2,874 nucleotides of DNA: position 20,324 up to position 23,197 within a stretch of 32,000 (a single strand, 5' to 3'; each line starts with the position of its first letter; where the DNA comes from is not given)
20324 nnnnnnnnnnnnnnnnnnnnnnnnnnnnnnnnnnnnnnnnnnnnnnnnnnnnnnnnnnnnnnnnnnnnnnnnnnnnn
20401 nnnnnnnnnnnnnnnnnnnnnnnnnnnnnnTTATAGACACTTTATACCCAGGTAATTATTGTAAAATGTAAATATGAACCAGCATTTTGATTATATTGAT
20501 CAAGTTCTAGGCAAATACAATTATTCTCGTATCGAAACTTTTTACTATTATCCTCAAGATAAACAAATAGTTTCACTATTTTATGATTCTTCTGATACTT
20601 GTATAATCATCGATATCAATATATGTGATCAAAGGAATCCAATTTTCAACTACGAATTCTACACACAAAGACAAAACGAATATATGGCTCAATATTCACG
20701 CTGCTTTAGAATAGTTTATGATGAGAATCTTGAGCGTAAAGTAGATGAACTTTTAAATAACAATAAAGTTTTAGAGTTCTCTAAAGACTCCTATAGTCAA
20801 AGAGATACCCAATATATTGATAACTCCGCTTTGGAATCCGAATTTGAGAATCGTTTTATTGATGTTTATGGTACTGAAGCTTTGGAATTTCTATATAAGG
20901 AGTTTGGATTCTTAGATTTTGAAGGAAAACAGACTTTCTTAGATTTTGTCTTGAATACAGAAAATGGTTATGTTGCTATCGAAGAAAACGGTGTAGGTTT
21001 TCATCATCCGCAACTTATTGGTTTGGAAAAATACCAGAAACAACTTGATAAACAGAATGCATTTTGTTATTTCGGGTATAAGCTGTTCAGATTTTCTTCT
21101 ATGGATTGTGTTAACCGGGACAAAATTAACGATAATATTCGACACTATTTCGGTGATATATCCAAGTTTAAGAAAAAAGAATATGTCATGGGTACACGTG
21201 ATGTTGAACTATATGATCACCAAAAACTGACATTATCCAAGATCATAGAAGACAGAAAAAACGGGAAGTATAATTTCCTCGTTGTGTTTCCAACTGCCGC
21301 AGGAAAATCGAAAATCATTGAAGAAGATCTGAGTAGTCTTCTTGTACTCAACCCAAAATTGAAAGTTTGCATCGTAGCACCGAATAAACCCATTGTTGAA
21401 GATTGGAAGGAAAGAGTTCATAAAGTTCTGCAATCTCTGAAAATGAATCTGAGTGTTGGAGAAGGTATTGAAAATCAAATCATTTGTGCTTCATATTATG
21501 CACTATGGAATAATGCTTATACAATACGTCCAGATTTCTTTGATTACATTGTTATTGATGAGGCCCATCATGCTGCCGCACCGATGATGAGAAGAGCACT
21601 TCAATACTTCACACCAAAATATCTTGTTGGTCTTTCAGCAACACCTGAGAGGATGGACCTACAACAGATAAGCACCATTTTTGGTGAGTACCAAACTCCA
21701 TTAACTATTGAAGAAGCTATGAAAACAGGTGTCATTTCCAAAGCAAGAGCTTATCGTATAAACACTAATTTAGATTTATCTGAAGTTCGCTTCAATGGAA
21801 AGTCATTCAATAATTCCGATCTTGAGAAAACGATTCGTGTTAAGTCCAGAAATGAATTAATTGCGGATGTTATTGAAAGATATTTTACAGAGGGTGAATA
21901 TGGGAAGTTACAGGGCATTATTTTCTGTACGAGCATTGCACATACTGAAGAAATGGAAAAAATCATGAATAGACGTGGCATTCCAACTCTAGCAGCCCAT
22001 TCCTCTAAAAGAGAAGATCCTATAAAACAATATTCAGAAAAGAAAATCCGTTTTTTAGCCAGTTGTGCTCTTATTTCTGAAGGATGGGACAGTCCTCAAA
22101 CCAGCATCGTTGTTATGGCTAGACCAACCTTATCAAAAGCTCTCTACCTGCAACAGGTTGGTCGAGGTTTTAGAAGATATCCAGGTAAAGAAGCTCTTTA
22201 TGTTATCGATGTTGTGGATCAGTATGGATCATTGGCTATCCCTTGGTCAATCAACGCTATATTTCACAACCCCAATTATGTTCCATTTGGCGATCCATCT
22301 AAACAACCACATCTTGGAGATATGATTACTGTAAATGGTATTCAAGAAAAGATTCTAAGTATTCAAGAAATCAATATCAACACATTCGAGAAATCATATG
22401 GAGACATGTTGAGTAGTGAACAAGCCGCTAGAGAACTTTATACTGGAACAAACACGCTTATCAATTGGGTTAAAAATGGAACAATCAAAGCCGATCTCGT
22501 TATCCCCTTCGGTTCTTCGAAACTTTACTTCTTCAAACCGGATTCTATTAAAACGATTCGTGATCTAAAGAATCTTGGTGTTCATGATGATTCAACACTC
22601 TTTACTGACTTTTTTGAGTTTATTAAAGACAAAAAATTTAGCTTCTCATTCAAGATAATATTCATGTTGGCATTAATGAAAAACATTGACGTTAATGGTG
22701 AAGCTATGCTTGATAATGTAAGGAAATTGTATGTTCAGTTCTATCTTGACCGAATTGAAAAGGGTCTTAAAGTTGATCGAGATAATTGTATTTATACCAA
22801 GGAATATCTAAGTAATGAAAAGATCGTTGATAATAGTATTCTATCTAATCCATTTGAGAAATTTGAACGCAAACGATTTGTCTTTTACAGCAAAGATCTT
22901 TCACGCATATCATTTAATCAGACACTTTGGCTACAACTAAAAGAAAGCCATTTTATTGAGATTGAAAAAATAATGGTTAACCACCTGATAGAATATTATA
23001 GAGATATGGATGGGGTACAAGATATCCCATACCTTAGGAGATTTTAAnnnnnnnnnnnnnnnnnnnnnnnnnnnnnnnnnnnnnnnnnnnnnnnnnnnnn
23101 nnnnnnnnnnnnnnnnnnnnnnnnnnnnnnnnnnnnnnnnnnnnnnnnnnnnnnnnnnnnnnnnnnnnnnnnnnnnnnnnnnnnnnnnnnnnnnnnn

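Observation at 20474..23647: Nuclease-fold/DEAH-helicase/HTH protein translationally coupled to a small-molecule-type SAM methyltransferase: helicase-methyltransferase pair that is not an R-M system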

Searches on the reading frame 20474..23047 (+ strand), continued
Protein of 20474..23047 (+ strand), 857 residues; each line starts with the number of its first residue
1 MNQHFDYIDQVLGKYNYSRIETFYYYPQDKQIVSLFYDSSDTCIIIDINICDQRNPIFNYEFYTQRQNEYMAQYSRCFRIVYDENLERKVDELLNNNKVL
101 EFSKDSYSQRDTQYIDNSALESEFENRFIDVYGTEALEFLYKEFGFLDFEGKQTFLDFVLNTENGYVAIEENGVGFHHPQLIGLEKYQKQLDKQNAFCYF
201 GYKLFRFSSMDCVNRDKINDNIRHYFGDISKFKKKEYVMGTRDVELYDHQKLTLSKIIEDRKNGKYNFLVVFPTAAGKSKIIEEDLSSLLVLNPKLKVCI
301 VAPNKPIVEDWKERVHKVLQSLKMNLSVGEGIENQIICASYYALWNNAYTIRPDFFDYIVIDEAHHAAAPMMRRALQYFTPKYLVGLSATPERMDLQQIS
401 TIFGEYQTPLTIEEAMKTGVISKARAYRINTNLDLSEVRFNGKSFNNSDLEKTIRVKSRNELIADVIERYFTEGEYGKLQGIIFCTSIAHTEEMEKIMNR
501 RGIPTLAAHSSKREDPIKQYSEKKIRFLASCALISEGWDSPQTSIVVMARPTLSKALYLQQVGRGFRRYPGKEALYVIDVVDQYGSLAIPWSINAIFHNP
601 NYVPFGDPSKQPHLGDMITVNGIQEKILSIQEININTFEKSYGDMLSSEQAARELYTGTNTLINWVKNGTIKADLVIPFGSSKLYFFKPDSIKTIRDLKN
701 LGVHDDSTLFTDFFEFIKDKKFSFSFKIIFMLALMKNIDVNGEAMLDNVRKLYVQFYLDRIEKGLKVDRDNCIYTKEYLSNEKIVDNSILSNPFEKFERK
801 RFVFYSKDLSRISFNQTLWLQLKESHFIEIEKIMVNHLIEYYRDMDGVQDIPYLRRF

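Call 101: search_protein_families(library=pfam, proteins=[L088:7381-8010:+, L088:143-2509:+, L088:2579-4033:+, L088:4270-5457:+, L088:5537-7315:+, L088:10962-12461:+], max_evalue=0.00001)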
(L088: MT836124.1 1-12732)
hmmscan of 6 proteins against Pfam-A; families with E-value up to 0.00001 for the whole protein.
L088:7381-8010:+ (209 aa): 4 families
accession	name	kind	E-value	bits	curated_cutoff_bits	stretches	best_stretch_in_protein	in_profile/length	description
PF13649.12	Methyltransf_25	-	4.9e-12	46.8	27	1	53-141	1-97/97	Methyltransferase domain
PF08242.18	Methyltransf_12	-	7.3e-10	39.9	30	1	54-143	1-98/98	Methyltransferase domain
PF08241.18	Methyltransf_11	-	4e-09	37.4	21.2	1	54-144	1-94/95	Methyltransferase domain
PF13489.12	Methyltransf_23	-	1.2e-07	32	27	1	47-144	20-115/164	Methyltransferase domain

L088:143-2509:+ (788 aa): 2 families
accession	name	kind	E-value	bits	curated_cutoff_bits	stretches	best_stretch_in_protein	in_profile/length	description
PF03480.18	DctP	-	8.4e-144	478.6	23.4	2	154-430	5-277/286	Bacterial extracellular solute-binding protein, family 7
PF06808.19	DctM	-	2.7e-13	50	23.8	1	3-86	335-413/413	Tripartite ATP-independent periplasmic transporter, DctM component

L088:2579-4033:+ (484 aa): 0 families

L088:4270-5457:+ (395 aa): 0 families

L088:5537-7315:+ (592 aa): 1 family
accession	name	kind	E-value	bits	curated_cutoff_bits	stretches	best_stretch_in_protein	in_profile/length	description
PF03235.19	GmrSD_N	-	8.1e-32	111.4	33.2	1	13-234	1-193/199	GmrSD restriction endonuclease, N-terminal domain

L088:10962-12461:+ (499 aa): 1 family
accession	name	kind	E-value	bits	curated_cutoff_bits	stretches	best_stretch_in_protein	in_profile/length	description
PF00082.27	Peptidase_S8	-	7.6e-31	107.9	21.8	1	21-289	2-288/288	Subtilase family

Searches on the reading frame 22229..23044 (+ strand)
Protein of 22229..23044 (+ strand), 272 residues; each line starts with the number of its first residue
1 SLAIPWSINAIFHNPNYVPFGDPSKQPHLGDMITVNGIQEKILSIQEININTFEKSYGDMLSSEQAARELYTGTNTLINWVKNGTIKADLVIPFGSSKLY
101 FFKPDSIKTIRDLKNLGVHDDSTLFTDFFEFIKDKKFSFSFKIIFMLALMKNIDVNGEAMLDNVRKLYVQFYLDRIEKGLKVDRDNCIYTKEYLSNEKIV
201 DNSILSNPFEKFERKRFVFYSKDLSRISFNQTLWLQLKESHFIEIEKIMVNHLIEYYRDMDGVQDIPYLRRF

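Call 32: predict_structure(alignment_id=A2)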
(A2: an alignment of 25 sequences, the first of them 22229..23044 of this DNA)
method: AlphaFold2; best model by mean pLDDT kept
length: 272 residues; sequences in the alignment: 25
mean_pLDDT: 87.4   pTM: 0.69
mean pLDDT of the five models: 87.4, 86.0, 83.9, 80.4, 79.8
residues with pLDDT >= 90: 144; 70-90: 109; 50-70: 16; < 50: 3
segments of 3 or more residues with pLDDT < 50: 1-3
pLDDT, mean of each block of 10 residues (from residue 1): 61 85 87 88 87 78 89 90 95 87 94 89 89 82 93 93 94 96 90 90 69 73 82 93 96 94 95 93
secondary structure, 60 per line:
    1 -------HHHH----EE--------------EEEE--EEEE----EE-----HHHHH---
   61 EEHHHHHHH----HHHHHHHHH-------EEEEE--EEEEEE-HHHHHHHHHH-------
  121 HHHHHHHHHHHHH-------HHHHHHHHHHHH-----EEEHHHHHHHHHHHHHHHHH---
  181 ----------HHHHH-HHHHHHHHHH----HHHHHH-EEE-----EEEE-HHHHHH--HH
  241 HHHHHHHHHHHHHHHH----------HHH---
elements in order: H8-11 E32-35 E38-41 H53-57 H63-69 H74-82 E90-94 E97-102 H104-113 H121-133 H141-152 E158-160 H161-177 H191-195 H197-206 H211-216 E218-220 E226-229 H231-236 H239-256

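Call 35: fold_search(model_id=the predicted structure, library=pdb)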
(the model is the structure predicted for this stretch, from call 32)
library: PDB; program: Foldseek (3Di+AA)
matches with E <= 10: 312; with E <= 0.001: 0
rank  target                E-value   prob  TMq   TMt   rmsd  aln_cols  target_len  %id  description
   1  5i44_A                1.4e-01  1.00  0.18  0.64   2.5        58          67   22  Structure of RacA-DNA complex; P21 form (released 2016-05-04)
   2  5i44_G                1.4e-01  0.97  0.16  0.53   6.3        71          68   15  Structure of RacA-DNA complex; P21 form (released 2016-05-04)
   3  6ama_B                2.6e-01  0.99  0.16  0.64   2.7        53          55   13  Structure of S. coelicolor/S. venezuelae BldC-smeA-ssfA complex to 3.09 Angstrom (released 2018-03-28)
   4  8b9x_B                3.4e-01  0.13  0.15  0.16  18.1       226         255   12  Chimeric protein of human UFM1 E3 ligase, UFL1, and DDRGK1 (released 2023-10-25)
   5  6ama_A                4.5e-01  0.97  0.16  0.66   2.7        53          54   13  Structure of S. coelicolor/S. venezuelae BldC-smeA-ssfA complex to 3.09 Angstrom (released 2018-03-28)
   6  4j2n_A                4.5e-01  0.96  0.16  0.64   2.6        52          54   23  Crystal Structure of mycobacteriophage Pukovnik Xis (released 2013-10-23)
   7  5i44_B                5.0e-01  0.98  0.18  0.62   3.1        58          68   22  Structure of RacA-DNA complex; P21 form (released 2016-05-04)
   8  6ama_H                5.0e-01  0.97  0.16  0.66   2.6        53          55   13  Structure of S. coelicolor/S. venezuelae BldC-smeA-ssfA complex to 3.09 Angstrom (released 2018-03-28)
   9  6amk_B                5.0e-01  0.96  0.16  0.68   2.6        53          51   13  Structure of Streptomyces venezuelae BldC-whiI opt complex (released 2018-03-28)
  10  1mkm_A                5.3e-01  0.06  0.13  0.14  17.7       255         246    9  CRYSTAL STRUCTURE OF THE THERMOTOGA MARITIMA ICLR (released 2002-09-11)
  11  6amk_A                5.5e-01  0.96  0.16  0.67   2.7        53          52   13  Structure of Streptomyces venezuelae BldC-whiI opt complex (released 2018-03-28)
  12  5d90_C                5.5e-01  0.82  0.16  0.31   7.3        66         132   18  Crystal structure of HiNmlR, a MerR family regulator lacking the sensor domain, bound to promoter DNA (released 2016-06-29)
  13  5xbt_A                6.2e-01  0.99  0.17  0.17   2.4        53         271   21  The structure of BrlR bound to c-di-GMP (released 2018-05-02)
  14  6ama_Y                6.2e-01  0.96  0.16  0.64   2.5        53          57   13  Structure of S. coelicolor/S. venezuelae BldC-smeA-ssfA complex to 3.09 Angstrom (released 2018-03-28)
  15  8b9x_A                6.2e-01  0.10  0.15  0.16  18.1       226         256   12  Chimeric protein of human UFM1 E3 ligase, UFL1, and DDRGK1 (released 2023-10-25)
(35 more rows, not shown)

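Call 37: search_protein_families(library=pfam, alignment_id=A2, max_evalue=5)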
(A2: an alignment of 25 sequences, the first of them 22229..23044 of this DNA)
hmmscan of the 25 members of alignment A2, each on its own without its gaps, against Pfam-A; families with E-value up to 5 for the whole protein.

A. member 1, window:22229-23044:+ (272 aa): 1 family
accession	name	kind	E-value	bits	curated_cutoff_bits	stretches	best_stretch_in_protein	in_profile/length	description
PF12728.13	HTH_17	-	0.033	14.9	27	1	60-95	1-31/51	Helix-turn-helix domain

B. families by the number of members that match (of 25 scanned): 34 families (the first 25 are shown)
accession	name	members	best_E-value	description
PF12728.13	HTH_17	15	1.2e-05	Helix-turn-helix domain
PF13411.12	MerR_1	9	0.0019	MerR HTH family regulatory protein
PF13384.12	HTH_23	5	0.0021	Homeodomain-like domain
PF09286.16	Pro-kuma_activ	5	0.072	Pro-kumamolisin, activation domain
PF01381.28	HTH_3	4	0.049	Helix-turn-helix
PF15943.11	YdaS_toxin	3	0.031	Bacterial toxin YdaS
PF00392.27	GntR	3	0.11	Bacterial regulatory proteins, gntR family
PF08745.17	PIN_5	2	0.012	PINc domain ribonuclease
PF19184.5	DUF5866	2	0.02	Family of unknown function (DUF5866)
PF08279.18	HTH_11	1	0.0059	HTH domain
PF08220.18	HTH_DeoR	1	0.017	DeoR-like helix-turn-helix domain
PF10668.15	Phage_terminase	1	0.035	Phage terminase small subunit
PF02042.20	RWP-RK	1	0.047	RWP-RK domain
PF19601.4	DUF6106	1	0.064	Family of unknown function (DUF6106)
PF03537.19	Glyco_hydro_114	1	0.083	Glycoside-hydrolase family GH114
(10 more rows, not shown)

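Call 38: search_solved_structures(query=A2, max_evalue=10)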
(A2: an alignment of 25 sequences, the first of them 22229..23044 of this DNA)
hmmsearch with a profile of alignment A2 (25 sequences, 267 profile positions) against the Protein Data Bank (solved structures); distinct sequences matched with E-value up to 10: 4.
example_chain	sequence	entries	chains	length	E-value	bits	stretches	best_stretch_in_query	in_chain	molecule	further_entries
5i41_B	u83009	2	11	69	0.84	11.9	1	61-114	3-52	Chromosome-anchoring protein RacA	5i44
5xth_AE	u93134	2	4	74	1.2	11.4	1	106-144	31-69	Cytochrome b-c1 complex subunit 6, mitochondrial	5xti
5xte_E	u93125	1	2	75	1.2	11.3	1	106-144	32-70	Cytochrome b-c1 complex subunit 6, mitochondrial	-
2dmu_A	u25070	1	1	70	1.4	11.1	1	54-88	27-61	Homeobox protein goosecoid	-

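Call 97: fold_search(model_id=the predicted structure, library=viral)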
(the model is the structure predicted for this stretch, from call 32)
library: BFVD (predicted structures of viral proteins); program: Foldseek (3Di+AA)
matches with E <= 10: 632; with E <= 0.001: 2
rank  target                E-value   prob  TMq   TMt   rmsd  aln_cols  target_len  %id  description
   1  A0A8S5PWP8            9.4e-13  1.00  0.66  0.23  10.6       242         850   23  AAA ATPase [Siphoviridae sp. ctg0K17]
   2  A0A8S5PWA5            3.6e-08  1.00  0.62  0.21   3.5       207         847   18  DUF262 domain-containing protein [Siphoviridae sp. ctg0K17]
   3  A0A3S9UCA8            1.7e-03  1.00  0.19  0.54   2.2        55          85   25  (no name in the UniProt tables at hand)
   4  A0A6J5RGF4            3.3e-03  1.00  0.19  0.46   2.6        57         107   24  MerR-type HTH domain containing protein [uncultured Caudovirales phage]
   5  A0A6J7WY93            1.3e-02  1.00  0.19  0.30   8.5        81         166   17  Uncharacterized protein [uncultured Caudovirales phage]
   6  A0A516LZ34            2.1e-02  1.00  0.21  0.69   4.3        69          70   19  (no name in the UniProt tables at hand)
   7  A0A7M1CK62            2.7e-02  1.00  0.18  0.53   1.5        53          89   23  MerR-like helix-turn-helix DNA binding domain protein [Arthrobacter phage Yavru]
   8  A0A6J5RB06            2.8e-02  1.00  0.21  0.26   1.9        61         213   15  Uncharacterized protein [uncultured Caudovirales phage]
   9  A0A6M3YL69            2.8e-02  1.00  0.20  0.48   2.7        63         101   21  (no name in the UniProt tables at hand)
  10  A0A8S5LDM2            3.0e-02  1.00  0.18  0.69   2.1        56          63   18  Helix-turn-helix domain protein [Siphoviridae sp. ctRlz6]
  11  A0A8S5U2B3            3.7e-02  1.00  0.17  0.55  14.0        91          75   18  Tor inhibition protein helix, reverse turn, PROTEIN [Siphoviridae sp. ctqzz19]
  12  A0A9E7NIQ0            4.1e-02  1.00  0.17  0.41   5.2        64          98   12  Uncharacterized protein [Streptomyces phage HFrancette]
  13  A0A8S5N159            4.3e-02  1.00  0.19  0.72   2.0        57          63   18  Putative transcriptional regulator [Siphoviridae sp. ctLfk13]
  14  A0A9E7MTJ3            5.1e-02  1.00  0.18  0.70   2.7        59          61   22  (no name in the UniProt tables at hand)
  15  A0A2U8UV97            5.1e-02  1.00  0.18  0.63   3.3        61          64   21  DNA-binding domain-containing protein [Listeria phage PSU-VKH-LP040]
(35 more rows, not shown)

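Call 98: search_dna_similar(query=window:22229-23044:+, collection=phages, mode=protein, max_evalue=0.001, max_rows=15)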
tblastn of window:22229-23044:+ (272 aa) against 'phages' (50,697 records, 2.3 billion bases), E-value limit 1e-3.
Records with a match: 1; places in all: 1; records where one place covers at least 80% of the query: 1.
Best place of each record, by identity: <60% 1.
By first word of the organism name: Bacteriophage 1.
By host as written in the record: - 1.
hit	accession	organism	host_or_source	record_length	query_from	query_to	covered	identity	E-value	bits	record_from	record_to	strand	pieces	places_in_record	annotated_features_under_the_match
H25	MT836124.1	Bacteriophage sp.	human fecal samples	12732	5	263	95%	41.2%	1e-58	206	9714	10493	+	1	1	record has no annotation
